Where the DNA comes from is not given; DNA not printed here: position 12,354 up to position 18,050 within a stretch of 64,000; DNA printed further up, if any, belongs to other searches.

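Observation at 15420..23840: Mosaic identity between the tandem giant genes: the 3-prime 2.5 kb plus terminator are near-identical while the 5-prime 2.9 kb have diverged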

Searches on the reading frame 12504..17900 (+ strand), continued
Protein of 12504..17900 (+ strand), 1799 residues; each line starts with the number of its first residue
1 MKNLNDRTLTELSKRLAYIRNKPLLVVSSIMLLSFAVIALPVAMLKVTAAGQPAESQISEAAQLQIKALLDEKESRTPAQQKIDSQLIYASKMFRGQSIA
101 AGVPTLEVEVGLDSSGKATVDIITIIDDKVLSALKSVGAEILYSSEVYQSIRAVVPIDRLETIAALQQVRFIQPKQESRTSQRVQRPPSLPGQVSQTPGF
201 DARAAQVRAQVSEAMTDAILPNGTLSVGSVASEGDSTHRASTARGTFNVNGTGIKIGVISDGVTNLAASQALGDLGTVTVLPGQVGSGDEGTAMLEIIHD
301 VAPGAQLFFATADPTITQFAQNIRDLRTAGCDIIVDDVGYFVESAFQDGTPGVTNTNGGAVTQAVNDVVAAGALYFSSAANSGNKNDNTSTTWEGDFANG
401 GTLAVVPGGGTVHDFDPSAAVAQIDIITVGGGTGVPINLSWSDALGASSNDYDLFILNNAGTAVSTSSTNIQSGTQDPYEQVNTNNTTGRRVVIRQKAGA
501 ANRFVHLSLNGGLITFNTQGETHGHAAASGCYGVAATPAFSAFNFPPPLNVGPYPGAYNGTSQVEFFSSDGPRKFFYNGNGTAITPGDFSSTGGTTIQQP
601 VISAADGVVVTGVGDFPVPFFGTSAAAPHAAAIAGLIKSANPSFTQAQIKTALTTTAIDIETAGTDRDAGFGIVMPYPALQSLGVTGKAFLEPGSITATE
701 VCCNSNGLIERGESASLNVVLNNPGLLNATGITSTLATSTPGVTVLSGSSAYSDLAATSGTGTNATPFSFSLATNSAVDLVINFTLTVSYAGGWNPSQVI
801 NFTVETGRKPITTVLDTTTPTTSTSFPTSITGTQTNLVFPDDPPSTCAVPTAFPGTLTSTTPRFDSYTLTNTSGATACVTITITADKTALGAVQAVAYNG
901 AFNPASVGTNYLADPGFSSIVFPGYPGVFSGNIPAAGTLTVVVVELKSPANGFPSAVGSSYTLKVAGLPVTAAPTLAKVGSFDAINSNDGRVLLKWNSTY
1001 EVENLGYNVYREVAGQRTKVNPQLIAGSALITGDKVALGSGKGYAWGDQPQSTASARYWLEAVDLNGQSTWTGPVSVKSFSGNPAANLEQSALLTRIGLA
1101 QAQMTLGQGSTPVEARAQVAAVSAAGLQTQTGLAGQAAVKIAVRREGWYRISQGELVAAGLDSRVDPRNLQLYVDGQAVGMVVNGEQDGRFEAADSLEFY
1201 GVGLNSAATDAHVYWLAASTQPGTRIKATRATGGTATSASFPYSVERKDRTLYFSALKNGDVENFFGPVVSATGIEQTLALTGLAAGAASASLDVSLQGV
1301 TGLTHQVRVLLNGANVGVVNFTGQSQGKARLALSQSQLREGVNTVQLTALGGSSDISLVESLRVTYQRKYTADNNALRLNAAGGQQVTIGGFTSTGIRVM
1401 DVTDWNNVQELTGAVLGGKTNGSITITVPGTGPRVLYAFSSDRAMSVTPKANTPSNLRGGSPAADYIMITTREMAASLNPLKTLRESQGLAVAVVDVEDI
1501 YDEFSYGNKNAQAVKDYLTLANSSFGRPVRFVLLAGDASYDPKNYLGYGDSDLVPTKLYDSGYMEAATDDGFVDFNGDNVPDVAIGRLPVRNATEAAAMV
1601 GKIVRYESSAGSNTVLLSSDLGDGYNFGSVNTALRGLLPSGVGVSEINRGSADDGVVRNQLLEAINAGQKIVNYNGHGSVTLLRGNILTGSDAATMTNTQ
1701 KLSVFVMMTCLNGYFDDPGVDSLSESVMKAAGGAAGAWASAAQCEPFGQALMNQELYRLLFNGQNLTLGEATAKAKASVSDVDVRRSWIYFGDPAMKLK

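Call 65: find_related_loci(query=window:12504-17900:+, collection=metagenome_contigs, flank=10000)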
Query window:12504-17900:+ (1799 aa) in metagenome_contigs; peptide patterns used: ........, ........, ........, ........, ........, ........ (x = any residue, [..] = any of these).
247 stretches matched a pattern; 181 encode a relative of the query (tblastn E <= 1e-3); the best 80 are kept; 80 distinct loci.
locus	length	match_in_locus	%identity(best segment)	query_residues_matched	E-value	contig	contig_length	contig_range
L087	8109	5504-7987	54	973-1799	0e+0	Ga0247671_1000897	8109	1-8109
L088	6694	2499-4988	52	973-1799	0e+0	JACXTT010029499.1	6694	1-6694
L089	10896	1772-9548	51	948-1799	0e+0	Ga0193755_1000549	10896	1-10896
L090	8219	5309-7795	49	973-1799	0e+0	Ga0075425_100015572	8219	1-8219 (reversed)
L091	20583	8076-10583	53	965-1799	0e+0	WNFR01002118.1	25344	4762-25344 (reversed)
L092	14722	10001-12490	50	973-1799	0e+0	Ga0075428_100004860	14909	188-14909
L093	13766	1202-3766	50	952-1799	0e+0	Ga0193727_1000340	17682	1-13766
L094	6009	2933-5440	47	956-1799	0e+0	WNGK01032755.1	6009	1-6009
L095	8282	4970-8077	41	810-1799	0e+0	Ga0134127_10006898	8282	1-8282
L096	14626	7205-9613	47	989-1796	0e+0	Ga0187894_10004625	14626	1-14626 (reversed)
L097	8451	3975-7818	45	981-1799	0e+0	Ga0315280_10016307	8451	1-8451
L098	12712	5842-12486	45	974-1799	0e+0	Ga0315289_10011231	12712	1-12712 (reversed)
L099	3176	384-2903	47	951-1799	0e+0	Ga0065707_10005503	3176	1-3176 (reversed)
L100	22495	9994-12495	46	970-1799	0e+0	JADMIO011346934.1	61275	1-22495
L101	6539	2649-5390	44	899-1799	0e+0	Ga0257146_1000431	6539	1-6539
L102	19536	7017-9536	46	961-1799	0e+0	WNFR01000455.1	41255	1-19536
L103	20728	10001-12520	46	951-1799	0e+0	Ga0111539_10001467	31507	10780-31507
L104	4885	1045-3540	45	974-1799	0e+0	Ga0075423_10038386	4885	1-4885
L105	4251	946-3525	44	952-1798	0e+0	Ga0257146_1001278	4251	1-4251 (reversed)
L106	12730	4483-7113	45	971-1799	0e+0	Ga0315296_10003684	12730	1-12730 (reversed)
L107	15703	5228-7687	45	989-1799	0e+0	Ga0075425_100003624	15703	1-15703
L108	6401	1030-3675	44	978-1799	0e+0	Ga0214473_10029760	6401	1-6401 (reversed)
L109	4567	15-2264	48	1058-1799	0e+0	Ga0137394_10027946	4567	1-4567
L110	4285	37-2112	50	1118-1799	0e+0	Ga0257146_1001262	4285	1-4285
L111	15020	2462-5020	43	960-1799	0e+0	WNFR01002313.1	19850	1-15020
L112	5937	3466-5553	47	1106-1799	0e+0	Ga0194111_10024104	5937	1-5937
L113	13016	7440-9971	44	972-1799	0e+0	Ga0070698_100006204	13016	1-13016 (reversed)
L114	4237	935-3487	44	962-1799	0e+0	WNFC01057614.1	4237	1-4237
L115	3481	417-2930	43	972-1799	0e+0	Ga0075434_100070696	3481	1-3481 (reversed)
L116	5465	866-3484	42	973-1799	0e+0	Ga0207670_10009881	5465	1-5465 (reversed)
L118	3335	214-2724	42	972-1799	0e+0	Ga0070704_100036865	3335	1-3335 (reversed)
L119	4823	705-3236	43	970-1799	0e+0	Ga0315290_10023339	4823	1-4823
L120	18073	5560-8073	42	974-1799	0e+0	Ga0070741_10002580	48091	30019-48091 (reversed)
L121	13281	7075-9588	41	972-1799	0e+0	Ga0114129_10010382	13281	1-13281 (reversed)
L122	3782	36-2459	44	1050-1799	0e+0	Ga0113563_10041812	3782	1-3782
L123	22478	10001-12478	42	994-1799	0e+0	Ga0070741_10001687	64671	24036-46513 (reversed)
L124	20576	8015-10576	42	962-1799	0e+0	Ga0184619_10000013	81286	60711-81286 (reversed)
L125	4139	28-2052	48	1136-1799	0e+0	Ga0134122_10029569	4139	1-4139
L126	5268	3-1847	49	1189-1799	0e+0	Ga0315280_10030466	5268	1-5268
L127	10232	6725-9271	43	975-1798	2e-179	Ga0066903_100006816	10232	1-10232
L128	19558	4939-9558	43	611-1799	0e+0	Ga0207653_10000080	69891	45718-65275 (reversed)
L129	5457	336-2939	40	981-1799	0e+0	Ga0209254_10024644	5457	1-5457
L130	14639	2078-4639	43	962-1799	0e+0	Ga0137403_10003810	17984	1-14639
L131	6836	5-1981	48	1140-1799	6e-178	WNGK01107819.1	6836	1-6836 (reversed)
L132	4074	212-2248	44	1130-1799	0e+0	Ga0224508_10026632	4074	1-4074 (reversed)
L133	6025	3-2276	43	1060-1799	7e-176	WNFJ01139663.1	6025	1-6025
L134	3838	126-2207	45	1112-1799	2e-180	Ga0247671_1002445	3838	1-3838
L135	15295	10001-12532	44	972-1799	0e+0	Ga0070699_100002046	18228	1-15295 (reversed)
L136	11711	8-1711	51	1240-1799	1e-161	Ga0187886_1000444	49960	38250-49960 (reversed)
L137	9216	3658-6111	38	978-1799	4e-161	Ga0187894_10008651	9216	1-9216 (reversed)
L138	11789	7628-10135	38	976-1799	2e-159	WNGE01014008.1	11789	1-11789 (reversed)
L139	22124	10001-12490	50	973-1799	0e+0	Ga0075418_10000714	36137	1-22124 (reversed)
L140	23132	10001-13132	38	974-1799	1e-156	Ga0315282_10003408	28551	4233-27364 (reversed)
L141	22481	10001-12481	38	974-1798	9e-156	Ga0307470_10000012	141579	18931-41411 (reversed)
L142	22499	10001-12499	37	970-1798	2e-149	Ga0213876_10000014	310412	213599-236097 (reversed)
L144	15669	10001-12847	47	970-1798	7e-144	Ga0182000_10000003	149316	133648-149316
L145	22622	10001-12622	40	935-1799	0e+0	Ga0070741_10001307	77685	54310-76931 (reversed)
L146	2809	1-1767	46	1226-1799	3e-152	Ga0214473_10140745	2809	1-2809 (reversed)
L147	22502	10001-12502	36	970-1798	6e-151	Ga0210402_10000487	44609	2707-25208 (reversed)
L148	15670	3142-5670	41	971-1799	0e+0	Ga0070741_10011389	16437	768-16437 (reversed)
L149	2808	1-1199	76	577-990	4e-159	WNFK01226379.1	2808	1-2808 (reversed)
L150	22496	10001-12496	43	988-1798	0e+0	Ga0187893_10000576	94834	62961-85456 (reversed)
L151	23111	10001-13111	42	912-1799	1e-125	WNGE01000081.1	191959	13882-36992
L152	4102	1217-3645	42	992-1799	4e-129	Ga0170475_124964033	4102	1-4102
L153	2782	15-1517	46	1305-1799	5e-131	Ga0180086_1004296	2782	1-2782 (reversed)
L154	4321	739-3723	40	976-1799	3e-126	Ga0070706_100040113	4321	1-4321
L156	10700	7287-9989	42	983-1799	1e-119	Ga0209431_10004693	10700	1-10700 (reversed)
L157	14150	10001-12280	35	1130-1799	1e-119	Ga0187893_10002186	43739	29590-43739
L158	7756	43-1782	45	1237-1798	1e-119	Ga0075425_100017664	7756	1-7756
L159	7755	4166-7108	41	977-1799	1e-119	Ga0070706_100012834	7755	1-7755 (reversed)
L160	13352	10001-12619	42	973-1799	0e+0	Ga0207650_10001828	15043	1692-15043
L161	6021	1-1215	51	1402-1799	2e-119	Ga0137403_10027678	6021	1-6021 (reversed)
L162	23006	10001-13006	38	976-1799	8e-116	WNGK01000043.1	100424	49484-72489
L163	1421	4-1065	56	1448-1799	6e-128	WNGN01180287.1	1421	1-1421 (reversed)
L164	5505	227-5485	32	964-1799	1e-110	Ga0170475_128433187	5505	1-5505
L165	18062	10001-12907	39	990-1799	4e-108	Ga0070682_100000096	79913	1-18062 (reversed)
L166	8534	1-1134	51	1428-1799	6e-108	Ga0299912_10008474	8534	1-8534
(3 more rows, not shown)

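Call 73: find_encoding_contigs(protein=P0007, flank=10000, max_places=2)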
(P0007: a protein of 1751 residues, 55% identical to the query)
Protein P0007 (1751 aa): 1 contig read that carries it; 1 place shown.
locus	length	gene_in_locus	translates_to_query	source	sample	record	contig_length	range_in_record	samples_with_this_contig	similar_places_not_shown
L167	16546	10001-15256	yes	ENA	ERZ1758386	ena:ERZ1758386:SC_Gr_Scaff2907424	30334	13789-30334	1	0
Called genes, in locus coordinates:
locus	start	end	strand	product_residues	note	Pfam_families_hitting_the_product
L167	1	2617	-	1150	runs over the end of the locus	PF00704:Glyco_hydro_18, PF01522:Polysacc_deac_1, PF13506:Glyco_transf_21, PF00535:Glycos_transf_2, PF13641:Glyco_tranf_2_3, PF01644:Chitin_synth_1, PF03142:Chitin_synth_2 (weak), PF13632:Glyco_trans_2_3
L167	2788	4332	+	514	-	PF13231:PMT_2 (weak)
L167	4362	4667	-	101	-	-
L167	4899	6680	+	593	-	-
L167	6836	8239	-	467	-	-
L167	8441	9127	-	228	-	-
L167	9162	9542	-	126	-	-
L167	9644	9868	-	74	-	-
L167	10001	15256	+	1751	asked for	PF00082:Peptidase_S8, PF01364:Peptidase_C25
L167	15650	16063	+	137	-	-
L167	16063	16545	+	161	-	?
